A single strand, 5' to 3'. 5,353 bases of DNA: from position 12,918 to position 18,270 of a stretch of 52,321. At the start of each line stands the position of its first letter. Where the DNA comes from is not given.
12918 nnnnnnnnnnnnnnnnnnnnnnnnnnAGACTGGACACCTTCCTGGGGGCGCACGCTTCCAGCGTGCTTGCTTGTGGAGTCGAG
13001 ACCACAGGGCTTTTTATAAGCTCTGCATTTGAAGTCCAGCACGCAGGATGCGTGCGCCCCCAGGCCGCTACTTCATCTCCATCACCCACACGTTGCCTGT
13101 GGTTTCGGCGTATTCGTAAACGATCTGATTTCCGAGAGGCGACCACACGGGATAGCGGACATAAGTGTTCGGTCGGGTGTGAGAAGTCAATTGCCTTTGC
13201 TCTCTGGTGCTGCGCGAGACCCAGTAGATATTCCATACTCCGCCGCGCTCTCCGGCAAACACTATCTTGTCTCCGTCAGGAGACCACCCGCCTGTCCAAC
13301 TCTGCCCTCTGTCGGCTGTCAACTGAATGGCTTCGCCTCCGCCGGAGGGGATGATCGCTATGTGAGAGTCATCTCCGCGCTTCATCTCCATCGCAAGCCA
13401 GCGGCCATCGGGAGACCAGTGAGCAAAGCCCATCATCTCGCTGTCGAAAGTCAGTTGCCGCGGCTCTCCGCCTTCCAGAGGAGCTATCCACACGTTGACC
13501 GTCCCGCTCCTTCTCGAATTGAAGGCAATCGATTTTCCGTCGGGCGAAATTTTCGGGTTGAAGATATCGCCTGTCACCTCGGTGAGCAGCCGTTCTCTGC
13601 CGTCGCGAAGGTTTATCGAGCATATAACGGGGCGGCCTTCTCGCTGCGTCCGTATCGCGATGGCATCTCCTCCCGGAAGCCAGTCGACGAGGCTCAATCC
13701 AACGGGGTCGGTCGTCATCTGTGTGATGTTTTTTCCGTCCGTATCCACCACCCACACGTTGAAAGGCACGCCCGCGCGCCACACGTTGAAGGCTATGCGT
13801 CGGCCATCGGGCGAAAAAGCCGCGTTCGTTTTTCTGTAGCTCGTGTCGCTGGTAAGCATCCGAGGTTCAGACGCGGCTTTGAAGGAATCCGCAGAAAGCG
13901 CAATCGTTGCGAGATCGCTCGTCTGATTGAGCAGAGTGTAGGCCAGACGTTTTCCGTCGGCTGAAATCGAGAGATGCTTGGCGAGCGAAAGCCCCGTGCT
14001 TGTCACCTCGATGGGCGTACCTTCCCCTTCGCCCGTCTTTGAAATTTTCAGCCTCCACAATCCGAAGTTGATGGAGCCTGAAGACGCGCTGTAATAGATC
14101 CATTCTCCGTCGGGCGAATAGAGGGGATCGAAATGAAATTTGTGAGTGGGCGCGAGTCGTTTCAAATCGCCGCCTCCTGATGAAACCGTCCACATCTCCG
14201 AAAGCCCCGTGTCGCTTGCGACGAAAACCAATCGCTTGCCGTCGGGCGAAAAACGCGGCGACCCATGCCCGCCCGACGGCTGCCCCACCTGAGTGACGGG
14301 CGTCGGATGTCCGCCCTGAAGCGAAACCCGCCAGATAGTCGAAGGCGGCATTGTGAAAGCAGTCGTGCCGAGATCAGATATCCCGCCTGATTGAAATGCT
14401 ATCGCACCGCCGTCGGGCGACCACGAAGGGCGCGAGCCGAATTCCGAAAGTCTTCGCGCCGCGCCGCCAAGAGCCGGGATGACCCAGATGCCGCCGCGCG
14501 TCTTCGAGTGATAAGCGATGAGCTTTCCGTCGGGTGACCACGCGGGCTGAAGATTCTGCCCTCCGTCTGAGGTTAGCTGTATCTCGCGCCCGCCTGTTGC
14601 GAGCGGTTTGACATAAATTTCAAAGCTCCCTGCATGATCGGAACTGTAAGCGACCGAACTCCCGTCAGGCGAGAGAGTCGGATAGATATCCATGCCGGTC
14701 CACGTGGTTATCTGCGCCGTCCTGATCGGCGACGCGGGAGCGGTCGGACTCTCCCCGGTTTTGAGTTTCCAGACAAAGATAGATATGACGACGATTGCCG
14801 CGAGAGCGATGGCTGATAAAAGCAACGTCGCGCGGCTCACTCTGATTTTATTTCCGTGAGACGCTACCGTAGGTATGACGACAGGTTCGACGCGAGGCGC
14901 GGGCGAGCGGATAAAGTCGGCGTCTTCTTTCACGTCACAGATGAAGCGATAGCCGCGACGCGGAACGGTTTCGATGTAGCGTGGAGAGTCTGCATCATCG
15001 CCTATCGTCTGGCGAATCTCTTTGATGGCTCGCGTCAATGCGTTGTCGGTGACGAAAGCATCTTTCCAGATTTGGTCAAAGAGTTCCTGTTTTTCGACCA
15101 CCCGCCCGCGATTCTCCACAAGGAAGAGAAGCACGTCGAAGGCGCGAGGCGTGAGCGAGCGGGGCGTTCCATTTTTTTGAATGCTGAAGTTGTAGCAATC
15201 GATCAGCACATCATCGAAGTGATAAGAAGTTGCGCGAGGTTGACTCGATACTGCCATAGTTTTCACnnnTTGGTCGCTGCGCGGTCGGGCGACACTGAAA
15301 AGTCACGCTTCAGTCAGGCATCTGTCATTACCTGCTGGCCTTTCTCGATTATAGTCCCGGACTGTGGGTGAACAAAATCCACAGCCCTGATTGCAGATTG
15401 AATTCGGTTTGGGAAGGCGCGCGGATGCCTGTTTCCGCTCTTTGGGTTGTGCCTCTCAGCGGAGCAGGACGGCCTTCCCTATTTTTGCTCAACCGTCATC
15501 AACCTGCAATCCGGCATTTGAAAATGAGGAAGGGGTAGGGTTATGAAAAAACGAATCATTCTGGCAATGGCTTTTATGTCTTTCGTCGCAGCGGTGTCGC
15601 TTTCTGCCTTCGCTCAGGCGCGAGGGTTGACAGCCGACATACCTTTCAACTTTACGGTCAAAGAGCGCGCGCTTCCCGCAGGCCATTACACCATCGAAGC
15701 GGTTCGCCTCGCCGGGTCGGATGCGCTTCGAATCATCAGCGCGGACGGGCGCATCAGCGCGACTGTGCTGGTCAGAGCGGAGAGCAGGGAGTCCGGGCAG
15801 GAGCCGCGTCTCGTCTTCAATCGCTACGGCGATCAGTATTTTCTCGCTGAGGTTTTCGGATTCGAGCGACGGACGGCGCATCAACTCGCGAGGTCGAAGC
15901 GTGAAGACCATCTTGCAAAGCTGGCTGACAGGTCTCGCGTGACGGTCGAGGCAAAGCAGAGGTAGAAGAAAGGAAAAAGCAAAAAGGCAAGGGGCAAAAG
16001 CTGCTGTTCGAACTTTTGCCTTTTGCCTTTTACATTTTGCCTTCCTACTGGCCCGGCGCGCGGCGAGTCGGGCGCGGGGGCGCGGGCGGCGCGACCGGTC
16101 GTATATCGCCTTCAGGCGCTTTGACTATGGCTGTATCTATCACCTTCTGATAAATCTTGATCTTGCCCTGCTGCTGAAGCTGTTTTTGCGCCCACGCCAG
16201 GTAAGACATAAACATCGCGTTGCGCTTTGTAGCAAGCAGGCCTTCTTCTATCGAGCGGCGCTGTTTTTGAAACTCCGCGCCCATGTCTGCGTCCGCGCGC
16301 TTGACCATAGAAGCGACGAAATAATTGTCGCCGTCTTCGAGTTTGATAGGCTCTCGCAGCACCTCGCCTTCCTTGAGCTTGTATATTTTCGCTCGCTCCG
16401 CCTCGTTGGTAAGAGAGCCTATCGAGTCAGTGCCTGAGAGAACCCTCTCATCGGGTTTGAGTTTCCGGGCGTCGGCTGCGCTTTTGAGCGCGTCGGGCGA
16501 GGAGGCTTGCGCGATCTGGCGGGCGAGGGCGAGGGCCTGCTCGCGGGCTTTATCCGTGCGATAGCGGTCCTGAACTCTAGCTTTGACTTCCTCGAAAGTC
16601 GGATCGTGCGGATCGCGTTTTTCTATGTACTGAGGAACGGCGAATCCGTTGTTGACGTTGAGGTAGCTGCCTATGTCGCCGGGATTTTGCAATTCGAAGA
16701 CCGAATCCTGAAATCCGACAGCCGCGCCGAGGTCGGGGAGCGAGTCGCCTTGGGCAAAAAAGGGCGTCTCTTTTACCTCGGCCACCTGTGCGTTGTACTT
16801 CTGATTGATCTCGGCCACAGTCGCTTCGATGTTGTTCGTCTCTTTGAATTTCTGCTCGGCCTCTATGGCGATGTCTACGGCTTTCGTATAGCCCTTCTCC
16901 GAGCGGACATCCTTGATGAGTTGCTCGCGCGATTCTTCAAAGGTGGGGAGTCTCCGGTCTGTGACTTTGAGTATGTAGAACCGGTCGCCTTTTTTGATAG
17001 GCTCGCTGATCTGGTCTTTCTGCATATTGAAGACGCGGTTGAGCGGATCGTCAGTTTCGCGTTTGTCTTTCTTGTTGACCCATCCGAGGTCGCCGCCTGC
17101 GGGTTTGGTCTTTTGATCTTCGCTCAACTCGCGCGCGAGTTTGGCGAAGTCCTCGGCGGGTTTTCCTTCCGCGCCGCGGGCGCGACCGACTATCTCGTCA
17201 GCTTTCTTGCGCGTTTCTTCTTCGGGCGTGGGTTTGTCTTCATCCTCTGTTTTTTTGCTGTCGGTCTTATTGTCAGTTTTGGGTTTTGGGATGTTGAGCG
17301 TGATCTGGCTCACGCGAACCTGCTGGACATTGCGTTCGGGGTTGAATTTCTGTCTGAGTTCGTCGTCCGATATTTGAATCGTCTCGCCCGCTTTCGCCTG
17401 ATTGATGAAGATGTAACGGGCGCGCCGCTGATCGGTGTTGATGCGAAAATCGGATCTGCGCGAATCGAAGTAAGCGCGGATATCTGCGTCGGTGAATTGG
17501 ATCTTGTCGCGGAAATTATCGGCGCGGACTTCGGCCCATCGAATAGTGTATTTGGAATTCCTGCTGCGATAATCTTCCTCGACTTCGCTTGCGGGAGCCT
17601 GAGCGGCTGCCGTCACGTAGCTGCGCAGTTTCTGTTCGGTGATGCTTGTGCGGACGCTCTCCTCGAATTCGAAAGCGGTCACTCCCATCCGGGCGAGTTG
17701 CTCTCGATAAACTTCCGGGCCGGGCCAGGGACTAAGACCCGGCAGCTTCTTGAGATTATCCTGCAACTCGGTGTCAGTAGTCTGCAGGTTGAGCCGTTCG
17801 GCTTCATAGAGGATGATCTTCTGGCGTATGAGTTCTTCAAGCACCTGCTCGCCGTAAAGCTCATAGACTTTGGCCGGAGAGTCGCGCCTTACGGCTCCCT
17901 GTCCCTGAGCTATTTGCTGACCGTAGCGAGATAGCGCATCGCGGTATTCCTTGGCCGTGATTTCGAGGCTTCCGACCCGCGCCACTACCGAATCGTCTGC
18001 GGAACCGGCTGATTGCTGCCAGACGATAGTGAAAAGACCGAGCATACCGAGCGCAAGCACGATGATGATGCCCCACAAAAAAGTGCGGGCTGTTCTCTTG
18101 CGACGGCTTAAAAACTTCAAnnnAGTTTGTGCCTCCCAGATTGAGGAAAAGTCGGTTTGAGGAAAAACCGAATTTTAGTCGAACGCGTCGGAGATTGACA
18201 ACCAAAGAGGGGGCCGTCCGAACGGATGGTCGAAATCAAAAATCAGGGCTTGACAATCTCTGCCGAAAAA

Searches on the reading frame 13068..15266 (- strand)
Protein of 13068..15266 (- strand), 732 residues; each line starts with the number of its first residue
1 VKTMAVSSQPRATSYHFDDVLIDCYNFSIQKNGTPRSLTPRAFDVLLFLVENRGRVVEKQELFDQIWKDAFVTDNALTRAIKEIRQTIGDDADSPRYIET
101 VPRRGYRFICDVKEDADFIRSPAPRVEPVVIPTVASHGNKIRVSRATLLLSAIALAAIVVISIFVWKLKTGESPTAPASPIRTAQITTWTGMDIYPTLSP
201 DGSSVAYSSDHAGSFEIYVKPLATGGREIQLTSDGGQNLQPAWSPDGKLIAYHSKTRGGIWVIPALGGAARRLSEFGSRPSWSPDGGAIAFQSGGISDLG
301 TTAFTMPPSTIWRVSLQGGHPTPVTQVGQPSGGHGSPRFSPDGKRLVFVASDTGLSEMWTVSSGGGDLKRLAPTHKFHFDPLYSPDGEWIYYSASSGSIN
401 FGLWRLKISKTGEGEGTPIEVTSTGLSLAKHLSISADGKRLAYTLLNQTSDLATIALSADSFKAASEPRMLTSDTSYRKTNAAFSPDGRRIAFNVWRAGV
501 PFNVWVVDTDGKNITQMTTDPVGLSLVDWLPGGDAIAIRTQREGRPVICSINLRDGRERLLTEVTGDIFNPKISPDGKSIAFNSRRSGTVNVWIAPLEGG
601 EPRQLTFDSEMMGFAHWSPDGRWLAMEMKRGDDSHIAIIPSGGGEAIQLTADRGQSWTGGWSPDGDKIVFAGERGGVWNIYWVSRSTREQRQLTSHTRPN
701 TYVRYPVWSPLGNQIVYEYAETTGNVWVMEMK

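Call 33: search_protein_families(library=pfam, proteins=[window:13068-15266:-], max_evalue=0.00001)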
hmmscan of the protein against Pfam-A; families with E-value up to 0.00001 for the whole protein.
window:13068-15266:- (732 aa): 5 families
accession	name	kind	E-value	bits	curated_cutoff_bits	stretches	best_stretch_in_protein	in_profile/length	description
PF07676.18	PD40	-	8.7e-57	188.5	20.9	2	185-219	3-38/38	WD40-like Beta Propeller Repeat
PF00486.34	Trans_reg_C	-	9.3e-21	74.1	26.2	1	34-108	2-77/77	Transcriptional regulatory protein, C terminal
PF00930.27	DPPIV_N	-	2.1e-20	73.2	22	0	182-238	34-85/354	Dipeptidyl peptidase IV (DPP IV) N-terminal region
PF25174.1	Beta-prop_THOC3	-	1.6e-14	54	305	1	471-669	83-270/272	THOC3 beta-propeller domain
PF10647.15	Gmad1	-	8.2e-07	29.6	20.5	0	314-523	4-205/251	Lipoprotein LpqB beta-propeller domain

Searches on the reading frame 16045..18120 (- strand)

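Call 33: search_protein_families(library=pfam, proteins=[window:16045-18120:-], max_evalue=0.00001)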
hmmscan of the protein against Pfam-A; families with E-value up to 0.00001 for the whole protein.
window:16045-18120:- (691 aa): 5 families
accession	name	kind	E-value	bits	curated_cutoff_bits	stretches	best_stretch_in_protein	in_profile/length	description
PF13624.11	SurA_N_3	-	1.5e-20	74.1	27.2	1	13-166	11-162/162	SurA-like N-terminal domain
PF13623.11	SurA_N_2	-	4.9e-14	52.8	28.5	1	15-128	11-124/145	SurA-like N-terminal domain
PF13616.12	Rotamase_3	-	2.4e-13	51.1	22.5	1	264-390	12-116/116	PPIC-type PPIASE domain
PF00639.27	Rotamase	-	8.2e-13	49.6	21.7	1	295-388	10-97/97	PPIC-type PPIASE domain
PF13145.12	Rotamase_2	-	3.2e-11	44.5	27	0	303-398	32-120/121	PPIC-type PPIASE domain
